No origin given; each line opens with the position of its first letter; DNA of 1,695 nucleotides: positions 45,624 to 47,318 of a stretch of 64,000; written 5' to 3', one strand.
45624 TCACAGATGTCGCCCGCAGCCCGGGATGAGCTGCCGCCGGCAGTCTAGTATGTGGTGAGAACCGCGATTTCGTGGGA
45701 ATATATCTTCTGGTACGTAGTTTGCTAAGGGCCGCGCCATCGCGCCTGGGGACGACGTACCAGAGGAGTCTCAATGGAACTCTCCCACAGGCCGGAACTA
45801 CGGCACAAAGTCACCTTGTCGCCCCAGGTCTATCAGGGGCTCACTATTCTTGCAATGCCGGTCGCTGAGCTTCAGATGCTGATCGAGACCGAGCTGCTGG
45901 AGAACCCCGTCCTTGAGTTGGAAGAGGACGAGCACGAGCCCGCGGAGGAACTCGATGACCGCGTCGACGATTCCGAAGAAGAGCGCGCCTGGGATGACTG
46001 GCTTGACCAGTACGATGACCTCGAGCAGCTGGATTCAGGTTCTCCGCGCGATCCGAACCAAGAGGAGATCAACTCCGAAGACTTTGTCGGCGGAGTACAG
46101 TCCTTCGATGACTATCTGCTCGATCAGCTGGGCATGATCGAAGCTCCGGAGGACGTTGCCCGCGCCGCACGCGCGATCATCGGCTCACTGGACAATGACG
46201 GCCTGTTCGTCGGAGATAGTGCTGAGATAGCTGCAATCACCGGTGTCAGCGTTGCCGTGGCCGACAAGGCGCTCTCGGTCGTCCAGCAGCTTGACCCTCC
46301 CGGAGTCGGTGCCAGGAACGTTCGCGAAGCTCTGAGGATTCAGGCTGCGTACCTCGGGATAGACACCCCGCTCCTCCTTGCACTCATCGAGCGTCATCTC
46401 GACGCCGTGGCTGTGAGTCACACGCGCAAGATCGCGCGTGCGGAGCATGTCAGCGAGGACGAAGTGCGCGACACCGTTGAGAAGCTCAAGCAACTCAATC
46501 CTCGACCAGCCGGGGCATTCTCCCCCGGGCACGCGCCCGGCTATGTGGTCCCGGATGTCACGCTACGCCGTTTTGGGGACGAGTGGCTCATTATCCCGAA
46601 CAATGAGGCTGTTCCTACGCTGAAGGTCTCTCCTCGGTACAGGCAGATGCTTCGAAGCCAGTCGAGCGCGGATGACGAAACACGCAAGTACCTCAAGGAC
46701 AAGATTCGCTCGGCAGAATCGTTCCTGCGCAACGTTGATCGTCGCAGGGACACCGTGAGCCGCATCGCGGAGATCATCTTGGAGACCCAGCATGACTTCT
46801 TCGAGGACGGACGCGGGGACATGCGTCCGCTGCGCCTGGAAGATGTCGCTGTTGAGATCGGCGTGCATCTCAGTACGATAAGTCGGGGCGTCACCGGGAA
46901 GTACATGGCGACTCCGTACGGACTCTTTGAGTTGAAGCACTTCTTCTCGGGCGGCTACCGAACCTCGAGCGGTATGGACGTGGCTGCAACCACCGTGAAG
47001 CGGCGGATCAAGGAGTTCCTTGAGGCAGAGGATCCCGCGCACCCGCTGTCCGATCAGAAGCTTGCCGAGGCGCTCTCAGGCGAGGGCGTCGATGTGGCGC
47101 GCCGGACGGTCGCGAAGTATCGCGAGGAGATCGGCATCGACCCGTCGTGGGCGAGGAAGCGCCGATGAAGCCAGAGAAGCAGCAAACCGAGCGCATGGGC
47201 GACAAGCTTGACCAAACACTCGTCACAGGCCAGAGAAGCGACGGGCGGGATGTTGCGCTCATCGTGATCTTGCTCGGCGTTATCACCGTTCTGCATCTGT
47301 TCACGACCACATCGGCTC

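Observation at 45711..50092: Self-contained sigma-54 cassette: rpoN, its own histidine kinase and NtrC-type activator in one overlapping operon, flanked by two -24/-12 promoters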

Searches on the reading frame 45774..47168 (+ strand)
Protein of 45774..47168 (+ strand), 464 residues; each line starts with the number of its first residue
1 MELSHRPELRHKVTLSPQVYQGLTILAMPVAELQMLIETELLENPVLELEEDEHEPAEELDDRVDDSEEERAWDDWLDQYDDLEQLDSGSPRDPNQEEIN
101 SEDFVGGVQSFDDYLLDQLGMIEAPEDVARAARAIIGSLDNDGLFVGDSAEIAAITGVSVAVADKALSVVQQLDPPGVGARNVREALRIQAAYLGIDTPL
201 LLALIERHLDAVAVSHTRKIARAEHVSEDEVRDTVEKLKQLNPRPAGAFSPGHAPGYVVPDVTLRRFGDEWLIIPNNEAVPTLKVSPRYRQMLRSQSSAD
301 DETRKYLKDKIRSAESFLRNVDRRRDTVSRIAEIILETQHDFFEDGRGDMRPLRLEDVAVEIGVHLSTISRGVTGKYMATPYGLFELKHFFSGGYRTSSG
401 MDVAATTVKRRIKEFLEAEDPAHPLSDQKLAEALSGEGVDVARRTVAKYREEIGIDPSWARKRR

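Call 4: search_protein_families(library=pfam, proteins=[window:45774-47168:+])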
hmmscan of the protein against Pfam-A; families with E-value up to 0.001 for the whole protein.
window:45774-47168:+ (464 aa): 3 families
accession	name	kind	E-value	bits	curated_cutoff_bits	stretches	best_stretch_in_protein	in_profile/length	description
PF04552.19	Sigma54_DBD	-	6.4e-55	185.7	22.8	1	305-463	2-160/160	Sigma-54, DNA binding domain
PF04963.19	Sigma54_CBD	-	1.6e-45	155.6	22.9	1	102-289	3-185/185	Sigma-54 factor, core binding domain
PF00309.25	Sigma54_AID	-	8e-11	42.1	23.8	1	8-49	5-46/46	Sigma-54 factor, Activator interacting domain (AID)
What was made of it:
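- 45774..47168 (+): rpoN (sigma-54), 464 aa. Pfam AID, CBD and DBD (call 4).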

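Call 8: find_homologous_proteins(query=window:45774-47168:+, max_evalue=1e-20)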
Query window:45774-47168:+ (464 aa): 7697 proteins with E <= 1e-20 among 8000 candidates; the best 120 are listed.
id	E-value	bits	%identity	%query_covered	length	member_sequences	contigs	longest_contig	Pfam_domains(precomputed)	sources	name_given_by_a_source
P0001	0.0e+0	1020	100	100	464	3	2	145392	PF04963.20,PF00309.26,PF04552.20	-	-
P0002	1.5e-265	899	86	100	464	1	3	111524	PF04963.20,PF00309.26,PF04552.20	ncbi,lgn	-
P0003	9.3e-260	880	84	100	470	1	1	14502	PF04963.20,PF00309.26,PF04552.20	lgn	-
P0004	1.1e-258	877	85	100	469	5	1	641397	PF04963.20,PF00309.26,PF04552.20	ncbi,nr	ncbi:MAG: RNA polymerase sigma-54 factor [Actinobacteria bacterium]|nr:MAG: RNA polymerase sigma-54 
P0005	7.0e-257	871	84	100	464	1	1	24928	PF04963.20,PF00309.26,PF04552.20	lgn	-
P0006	4.1e-256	868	84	100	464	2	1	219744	PF04963.20,PF00309.26,PF04552.20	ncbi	-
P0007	2.9e-255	865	84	100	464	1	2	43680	PF04963.20,PF00309.26,PF04552.20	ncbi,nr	ncbi:MAG: RNA polymerase factor sigma-54 [Actinomycetia bacterium]|nr:RNA polymerase factor sigma-54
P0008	7.2e-249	844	81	100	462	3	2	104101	PF04963.20,PF00309.26,PF04552.20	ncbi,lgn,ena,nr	ncbi:MAG: RNA polymerase sigma-54 [Actinobacteria bacterium]|nr:MAG: RNA polymerase sigma-54 [Actino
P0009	1.2e-244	830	81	100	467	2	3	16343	PF04963.20,PF00309.26,PF04552.20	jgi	jgi:RNA polymerase sigma-54 factor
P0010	5.0e-243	825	80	100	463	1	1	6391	PF04963.20,PF00309.26,PF04552.20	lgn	-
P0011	5.9e-243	825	80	100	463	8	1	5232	PF04963.20,PF00309.26,PF04552.20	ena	-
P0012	1.5e-242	823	80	100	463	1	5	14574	PF04963.20,PF00309.26,PF04552.20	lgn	-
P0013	5.0e-242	822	79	100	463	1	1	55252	PF04963.20,PF00309.26,PF04552.20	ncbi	-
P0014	8.5e-241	818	79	100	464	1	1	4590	PF04963.20,PF00309.26,PF04552.20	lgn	-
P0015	1.7e-240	817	78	100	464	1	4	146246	PF04963.20,PF00309.26,PF04552.20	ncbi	ncbi:MAG: RNA polymerase factor sigma-54 [Coriobacteriia bacterium]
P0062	9.8e-225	765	75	100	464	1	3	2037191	PF04963.20,PF00309.26,PF04552.20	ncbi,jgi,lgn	-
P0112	5.8e-218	742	72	100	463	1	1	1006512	PF04963.20,PF00309.26,PF04552.20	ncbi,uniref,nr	ncbi:RNA polymerase factor sigma-54 [Anaerosoma tenue]|uniref:RNA polymerase factor sigma-54 n=1 Tax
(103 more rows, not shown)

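Call 9: find_related_loci(query=window:45774-47168:+, collection=genome_contigs, flank=7000)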
Query window:45774-47168:+ (464 aa) in genome_contigs; peptide patterns used: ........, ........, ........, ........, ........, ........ (x = any residue, [..] = any of these).
296 stretches matched a pattern; 21 encode a relative of the query (tblastn E <= 1e-3); 21 distinct loci.
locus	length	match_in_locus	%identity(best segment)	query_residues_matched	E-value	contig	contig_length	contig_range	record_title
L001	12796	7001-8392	96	1-464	0e+0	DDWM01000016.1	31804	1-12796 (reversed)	MAG TPA_asm: Actinobacteria bacterium UBA2286 UBA2286_contig_25948, whole genome shotgun sequence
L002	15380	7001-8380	86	1-460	0e+0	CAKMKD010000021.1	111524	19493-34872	uncultured Coriobacteriia bacterium isolate OKU8 genome assembly, contig: MEGAHIT_co_assembly_000000002898, whole genome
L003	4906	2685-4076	86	1-464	0e+0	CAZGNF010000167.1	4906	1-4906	MAG TPA_asm: uncultured Coriobacteriaceae bacterium isolate binchicken_co269_80 genome assembly, contig: NODE_18271_leng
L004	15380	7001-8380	85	1-460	0e+0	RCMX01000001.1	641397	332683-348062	MAG: Actinobacteria bacterium isolate 1MN72D_65_13 NODE_4_length_641451_cov_7_62998, whole genome shotgun sequence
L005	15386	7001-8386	81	1-464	0e+0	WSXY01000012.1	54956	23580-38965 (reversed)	MAG: Actinobacteria bacterium isolate X3_MetaBAT.18 scaffold_415, whole genome shotgun sequence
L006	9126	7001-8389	79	1-464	0e+0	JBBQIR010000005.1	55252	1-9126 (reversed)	MAG: Coriobacteriia bacterium isolate Co_metawrap_800 Cmw_800_k141_21658046_length_55252_cov_11.0000, whole genome shotg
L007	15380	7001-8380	69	1-460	0e+0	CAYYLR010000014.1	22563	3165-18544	MAG TPA_asm: uncultured Coriobacteriaceae bacterium isolate SRP257756_co1_53 genome assembly, contig: NODE_1753_length_2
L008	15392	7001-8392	69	1-464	0e+0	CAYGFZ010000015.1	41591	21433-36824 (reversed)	MAG TPA_asm: uncultured Coriobacteriaceae bacterium isolate ERP113451_co2_321 genome assembly, contig: NODE_442_length_4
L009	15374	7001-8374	68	1-459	0e+0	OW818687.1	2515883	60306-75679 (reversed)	metagenome genome assembly, chromosome: 1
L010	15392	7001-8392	75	1-464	0e+0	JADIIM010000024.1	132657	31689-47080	MAG: Aeromicrobium sp. isolate bin3 3785, whole genome shotgun sequence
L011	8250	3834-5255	65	1-464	0e+0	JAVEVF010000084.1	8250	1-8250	MAG: Coriobacteriia bacterium isolate BF4_114 NODE_29164_length_8250_cov_3.519512_Biofilm4, whole genome shotgun sequenc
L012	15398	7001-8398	68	1-464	0e+0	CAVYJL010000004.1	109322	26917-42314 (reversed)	MAG: uncultured Coriobacteriia bacterium isolate MFD01299.bin.2.183 genome assembly, contig: contig_146952, whole genome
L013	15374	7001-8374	68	1-459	0e+0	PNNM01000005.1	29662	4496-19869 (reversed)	MAG: Coriobacteriaceae bacterium isolate SW.3.84 SW_1000804_29662, whole genome shotgun sequence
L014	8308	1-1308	69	32-464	0e+0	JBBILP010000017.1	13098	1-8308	MAG: Actinomycetota bacterium isolate BQS170218_bin_211 NODE_3143_length_13098_cov_2.23838, whole genome shotgun sequenc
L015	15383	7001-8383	67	1-459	0e+0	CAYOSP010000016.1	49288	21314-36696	MAG TPA_asm: uncultured Eubacteriales bacterium isolate SRP141376_co1_222 genome assembly, contig: NODE_1765_length_4928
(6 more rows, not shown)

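Call 29: search_protein_families(library=ncbifam, proteins=[window:45774-47168:+], max_evalue=0.00001)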
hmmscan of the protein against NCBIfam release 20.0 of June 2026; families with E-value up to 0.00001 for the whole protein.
window:45774-47168:+ (464 aa): 7 families
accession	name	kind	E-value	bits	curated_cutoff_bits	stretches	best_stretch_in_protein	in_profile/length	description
TIGR02395.1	rpoN_sigma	equivalog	2.7e-116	389.2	277.35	1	10-462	2-434/434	RNA polymerase factor sigma-54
NF004595.0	PRK05932.1-2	equivalog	4.3e-108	362.3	513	1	2-463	2-482/484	RNA polymerase factor sigma-54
NF009118.0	PRK12469.1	subfamily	1.3e-102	344.2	396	1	10-463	10-480/483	RNA polymerase factor sigma-54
NF004596.0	PRK05932.1-3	subfamily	4.7e-94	316.2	499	2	58-463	99-506/515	RNA polymerase factor sigma-54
NF004598.0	PRK05932.1-5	equivalog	2.5e-92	310.2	621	1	59-462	102-502/504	RNA polymerase factor sigma-54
NF004597.0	PRK05932.1-4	equivalog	2.2e-79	267.2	817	1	9-463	9-475/477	RNA polymerase factor sigma-54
NF004602.0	PRK05932.2-4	equivalog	2.1e-50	171.8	506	1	6-463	6-410/416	RNA polymerase factor sigma-54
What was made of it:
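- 45774..47168 (+): TIGR02395 scores 389 bits against a cut-off of 277 (call 29).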

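Call 31: search_solved_structures(query=window:45774-47168:+, max_evalue=0.00001, show_alignments=1)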
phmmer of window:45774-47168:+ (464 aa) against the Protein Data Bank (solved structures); distinct sequences matched with E-value up to 0.00001: 23.
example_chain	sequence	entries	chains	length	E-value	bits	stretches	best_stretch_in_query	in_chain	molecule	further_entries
9q91_M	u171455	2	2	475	1.2e-71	245.4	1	8-463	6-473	RNA polymerase sigma-54 factor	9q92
7qwp_M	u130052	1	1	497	2.2e-71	244.4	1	9-463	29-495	RNA polymerase sigma-54 factor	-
7qv9_M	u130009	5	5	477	2.3e-71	244.4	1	9-463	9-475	RNA polymerase sigma-54 factor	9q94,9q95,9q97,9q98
9mse_M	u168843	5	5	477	2.3e-71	244.4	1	9-463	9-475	RNA polymerase sigma-54 factor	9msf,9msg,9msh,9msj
8f1i_M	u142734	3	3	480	2.3e-71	244.4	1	9-463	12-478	RNA polymerase sigma-54 factor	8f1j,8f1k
9q90_M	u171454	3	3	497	2.4e-71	244.3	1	9-463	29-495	RNA polymerase sigma-54 factor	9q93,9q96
5ui8_M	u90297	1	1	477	2.9e-71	244.1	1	9-463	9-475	RNA polymerase sigma-54 factor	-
7qxi_M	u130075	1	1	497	6e-71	243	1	9-463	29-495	RNA polymerase sigma-54 factor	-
8re4_M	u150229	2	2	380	6.3e-66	226.5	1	108-458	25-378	RNA polymerase sigma-54 factor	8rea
5nwt_M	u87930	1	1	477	6.9e-65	223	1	108-463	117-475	RNA polymerase sigma-54 factor,RNA polymerase sigma-54 factor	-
8reb_M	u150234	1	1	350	6.4e-56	193.5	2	310-458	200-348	RNA polymerase sigma-54 factor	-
5nsr_M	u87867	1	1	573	6.4e-56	193.5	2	296-463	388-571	RNA polymerase sigma-54 factor,RNA polymerase sigma-54 factor,RNA polymerase sigma-54 fact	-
8ree_M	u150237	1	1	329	1.1e-55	192.7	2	324-458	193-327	RNA polymerase sigma-54 factor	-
8rec_M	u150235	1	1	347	1.4e-55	192.4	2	317-458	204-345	RNA polymerase sigma-54 factor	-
5nss_M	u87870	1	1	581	2.9e-55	191.3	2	296-463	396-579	RNA polymerase sigma-54 factor,RNA polymerase sigma-54 factor,RNA polymerase sigma-54 fact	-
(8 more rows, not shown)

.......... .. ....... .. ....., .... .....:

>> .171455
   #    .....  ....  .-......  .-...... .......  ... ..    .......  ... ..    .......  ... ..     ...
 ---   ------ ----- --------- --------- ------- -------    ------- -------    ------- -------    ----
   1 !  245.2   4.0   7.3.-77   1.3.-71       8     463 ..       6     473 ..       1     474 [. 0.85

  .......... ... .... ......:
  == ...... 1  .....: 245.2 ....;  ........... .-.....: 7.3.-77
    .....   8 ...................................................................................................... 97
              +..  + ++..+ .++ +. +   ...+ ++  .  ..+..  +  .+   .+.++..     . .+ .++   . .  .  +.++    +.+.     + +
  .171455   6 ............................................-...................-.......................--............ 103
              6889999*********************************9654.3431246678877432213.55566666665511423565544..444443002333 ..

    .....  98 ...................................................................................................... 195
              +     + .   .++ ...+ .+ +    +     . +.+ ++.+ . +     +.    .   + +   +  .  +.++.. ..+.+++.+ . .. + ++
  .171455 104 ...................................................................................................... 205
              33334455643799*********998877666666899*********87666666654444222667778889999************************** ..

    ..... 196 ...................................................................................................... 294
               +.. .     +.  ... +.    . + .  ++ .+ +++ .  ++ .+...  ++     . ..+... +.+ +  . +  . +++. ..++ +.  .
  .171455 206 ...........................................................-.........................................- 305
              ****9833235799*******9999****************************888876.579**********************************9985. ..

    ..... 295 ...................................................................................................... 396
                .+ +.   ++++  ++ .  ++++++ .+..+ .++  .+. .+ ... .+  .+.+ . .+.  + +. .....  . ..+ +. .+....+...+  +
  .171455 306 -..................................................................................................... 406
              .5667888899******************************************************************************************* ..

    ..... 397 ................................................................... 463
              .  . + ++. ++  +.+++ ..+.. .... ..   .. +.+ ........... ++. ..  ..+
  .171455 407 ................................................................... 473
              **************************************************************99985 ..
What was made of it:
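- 45774..47168 (+): Full-length alignment to structure-solved sigma-54 with the RpoN box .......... (call 31).
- On Sigma-54 (RpoN) family: Aligns with region I of structure-solved sigma-54 (call 31). The exact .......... is visible in the alignment (call 31).
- RpoN has all three domains above cut-off and an exact RpoN box (calls 4, 29, 31).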

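Call 48: search_protein_representatives(protein=window:45774-47168:+)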
Query: 464 residues. Proteins with E-value up to 0.001 (for the whole library): 15699; up to 1e-10: 11155; up to 1e-30: 6660. The best 150 are listed.
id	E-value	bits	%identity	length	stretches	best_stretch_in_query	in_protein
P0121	1.1e-205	700.3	68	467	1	1-464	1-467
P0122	5.4e-118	411.3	65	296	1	2-294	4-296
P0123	4.4e-114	398.4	81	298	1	244-464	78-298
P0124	2.9e-109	382.5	43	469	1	2-463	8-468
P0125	5.5e-103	361.8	56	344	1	122-464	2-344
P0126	2.0e-97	343.5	78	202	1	264-464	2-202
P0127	2.9e-93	329.8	43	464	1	1-463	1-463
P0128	5.1e-91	322.4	40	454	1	1-463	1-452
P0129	5.1e-88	312.5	37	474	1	2-462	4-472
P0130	8.4e-87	308.5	40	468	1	9-463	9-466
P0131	1.3e-86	307.9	39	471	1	14-464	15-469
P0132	2.1e-86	307.2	37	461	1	10-463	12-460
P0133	2.9e-86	306.7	39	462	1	4-463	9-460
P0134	8.7e-86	305.1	36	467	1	8-458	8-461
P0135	2.8e-85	303.4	38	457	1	10-463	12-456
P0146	1.1e-83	298.2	40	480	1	1-462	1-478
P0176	9.4e-81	288.6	41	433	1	22-463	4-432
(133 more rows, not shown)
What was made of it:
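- Tried and rejected: The exhaustive representative search shows the clade as one 50% cluster, then a 43% sister group, then a 35-40% cloud (call 48).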

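Call 49: list_cluster_members(proteins=[P0124, P0127, P0128, P0129, P0130, P0131, P0132, P0133, P0146, P0176])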
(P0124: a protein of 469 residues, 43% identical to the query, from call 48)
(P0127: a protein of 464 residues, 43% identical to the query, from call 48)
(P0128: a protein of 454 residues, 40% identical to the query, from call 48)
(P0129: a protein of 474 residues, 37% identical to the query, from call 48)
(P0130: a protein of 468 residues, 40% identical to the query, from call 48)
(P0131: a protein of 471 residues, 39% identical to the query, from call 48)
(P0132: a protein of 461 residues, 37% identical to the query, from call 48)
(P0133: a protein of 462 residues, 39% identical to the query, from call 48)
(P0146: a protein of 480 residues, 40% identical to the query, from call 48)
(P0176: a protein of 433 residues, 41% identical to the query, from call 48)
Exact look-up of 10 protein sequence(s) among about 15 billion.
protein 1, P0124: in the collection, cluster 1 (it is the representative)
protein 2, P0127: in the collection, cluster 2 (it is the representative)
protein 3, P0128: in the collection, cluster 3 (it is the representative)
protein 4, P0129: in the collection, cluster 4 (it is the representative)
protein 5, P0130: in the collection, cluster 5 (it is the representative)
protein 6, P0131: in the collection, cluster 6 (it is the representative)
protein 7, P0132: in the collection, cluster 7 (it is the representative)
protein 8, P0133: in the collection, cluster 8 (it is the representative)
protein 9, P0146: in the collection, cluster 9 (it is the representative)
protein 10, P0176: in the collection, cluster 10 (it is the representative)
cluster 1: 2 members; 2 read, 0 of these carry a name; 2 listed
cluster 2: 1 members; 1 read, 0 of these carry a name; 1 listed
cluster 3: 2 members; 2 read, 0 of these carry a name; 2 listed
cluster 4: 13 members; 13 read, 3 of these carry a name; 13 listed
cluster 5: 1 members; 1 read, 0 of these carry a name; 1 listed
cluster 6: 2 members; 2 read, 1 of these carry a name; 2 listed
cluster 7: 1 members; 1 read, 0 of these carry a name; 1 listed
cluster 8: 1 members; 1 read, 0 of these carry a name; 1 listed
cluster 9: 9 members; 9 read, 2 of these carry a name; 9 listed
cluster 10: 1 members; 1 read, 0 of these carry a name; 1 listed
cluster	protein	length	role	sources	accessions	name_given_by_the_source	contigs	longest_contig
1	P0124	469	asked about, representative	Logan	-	-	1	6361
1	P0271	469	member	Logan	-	-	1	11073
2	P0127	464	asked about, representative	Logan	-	-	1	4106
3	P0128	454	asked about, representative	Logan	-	-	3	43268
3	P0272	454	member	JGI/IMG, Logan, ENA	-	-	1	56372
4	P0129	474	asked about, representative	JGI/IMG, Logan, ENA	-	-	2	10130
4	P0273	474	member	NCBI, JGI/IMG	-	RNA polymerase sigma-54 factor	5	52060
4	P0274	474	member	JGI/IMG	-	RNA polymerase sigma-54 factor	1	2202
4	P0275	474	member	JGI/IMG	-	RNA polymerase sigma-54 factor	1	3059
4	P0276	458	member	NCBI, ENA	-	-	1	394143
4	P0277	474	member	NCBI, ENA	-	-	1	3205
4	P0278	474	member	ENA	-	-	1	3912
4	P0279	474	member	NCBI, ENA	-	-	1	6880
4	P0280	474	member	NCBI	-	-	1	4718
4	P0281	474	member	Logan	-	-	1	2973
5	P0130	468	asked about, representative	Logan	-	-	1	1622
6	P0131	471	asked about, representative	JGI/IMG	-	RNA polymerase sigma-54 factor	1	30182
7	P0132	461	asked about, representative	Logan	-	-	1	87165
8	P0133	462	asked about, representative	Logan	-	-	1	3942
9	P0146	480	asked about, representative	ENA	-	-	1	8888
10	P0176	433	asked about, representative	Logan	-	-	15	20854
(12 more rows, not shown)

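Call 50: find_homologous_proteins(query=P0124, max_evalue=1e-30)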
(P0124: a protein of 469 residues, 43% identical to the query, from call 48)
Query P0124 (469 aa): 3322 proteins with E <= 1e-30 among 8000 candidates; the best 120 are listed.
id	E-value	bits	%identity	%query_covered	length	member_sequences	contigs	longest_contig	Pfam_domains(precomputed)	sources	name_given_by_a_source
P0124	0.0e+0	1018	100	100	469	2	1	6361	PF04963.20,PF13384.13,PF00309.26,PF13551.13,PF04552.20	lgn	-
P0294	3.2e-220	750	73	99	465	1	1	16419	PF04963.20,PF00309.26,PF04552.20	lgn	-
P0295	1.6e-210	718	70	99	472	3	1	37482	PF04963.20,PF00309.26,PF04552.20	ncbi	-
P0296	1.5e-208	711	70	99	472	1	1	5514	PF04963.20,PF00309.26,PF04552.20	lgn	-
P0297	2.9e-207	707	70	99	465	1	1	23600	PF04963.20,PF00309.26,PF04552.20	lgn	-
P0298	1.2e-192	659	69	91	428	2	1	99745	PF04963.20,PF04552.20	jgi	-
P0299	1.3e-141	490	76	63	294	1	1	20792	PF04963.20,PF04552.20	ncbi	-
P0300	7.8e-123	429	47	99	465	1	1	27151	PF04963.20,PF00309.26,PF04552.20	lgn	-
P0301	3.5e-121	423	46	99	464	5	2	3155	PF04963.20,PF00309.26,PF04552.20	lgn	-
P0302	7.7e-120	419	45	99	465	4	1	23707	PF04963.20,PF00309.26,PF04552.20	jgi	-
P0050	3.5e-119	417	45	99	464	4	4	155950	PF04963.20,PF00309.26,PF04552.20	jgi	-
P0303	7.8e-119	415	44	99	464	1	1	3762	PF04963.20,PF00309.26,PF04552.20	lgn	-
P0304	1.2e-118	415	44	99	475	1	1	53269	PF04963.20,PF00309.26,PF04552.20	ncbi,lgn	-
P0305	2.2e-118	414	44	99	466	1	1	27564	PF04963.20,PF00309.26,PF04552.20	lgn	-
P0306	2.5e-118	414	44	99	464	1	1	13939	PF04963.20,PF00309.26,PF04552.20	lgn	-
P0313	9.7e-117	409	43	99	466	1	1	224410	PF04963.20,PF00309.26,PF04552.20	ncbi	-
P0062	1.8e-115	404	45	99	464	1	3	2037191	PF04963.20,PF00309.26,PF04552.20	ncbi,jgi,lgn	-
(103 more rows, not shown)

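Call 51: find_encoding_contigs(protein=P0295, flank=8000, max_places=2)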
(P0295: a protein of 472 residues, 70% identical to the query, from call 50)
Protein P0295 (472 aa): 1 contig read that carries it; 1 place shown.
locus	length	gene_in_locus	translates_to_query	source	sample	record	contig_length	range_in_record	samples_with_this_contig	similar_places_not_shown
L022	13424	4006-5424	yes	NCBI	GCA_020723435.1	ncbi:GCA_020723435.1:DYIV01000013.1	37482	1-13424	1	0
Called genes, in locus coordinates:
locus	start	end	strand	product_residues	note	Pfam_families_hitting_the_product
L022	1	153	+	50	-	?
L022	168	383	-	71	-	PF00037:Fer4 (faint), PF13459:Fer4_15, PF13370:Fer4_13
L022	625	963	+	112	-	PF00355:Rieske, PF13806:Rieske_2 (weak)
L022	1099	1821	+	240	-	PF00535:Glycos_transf_2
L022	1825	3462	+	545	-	-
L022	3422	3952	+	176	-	PF14196:ATC_hydrolase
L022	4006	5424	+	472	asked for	PF00309:Sigma54_AID, PF04963:Sigma54_CBD, PF04552:Sigma54_DBD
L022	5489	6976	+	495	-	PF13188:PAS_8 (faint), PF00989:PAS, PF08448:PAS_4, PF13426:PAS_9, PF00512:HisKA, PF13581:HATPase_c_2 (faint), PF02518:HATPase_c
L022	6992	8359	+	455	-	PF00072:Response_reg, PF00158:Sigma54_activat, PF14532:Sigma54_activ_2, PF00004:AAA (faint), PF07724:AAA_2 (weak), PF07728:AAA_5, PF25601:AAA_lid_14, PF02954:HTH_8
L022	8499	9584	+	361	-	PF24568:CC_PcsB, PF01551:Peptidase_M23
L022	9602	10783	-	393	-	PF01053:Cys_Met_Meta_PP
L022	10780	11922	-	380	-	PF04055:Radical_SAM (faint)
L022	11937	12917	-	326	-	PF00291:PALP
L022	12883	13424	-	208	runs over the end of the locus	PF07021:MetW, PF13489:Methyltransf_23, PF13649:Methyltransf_25, PF13847:Methyltransf_31, PF08241:Methyltransf_11, PF08242:Methyltransf_12 (weak)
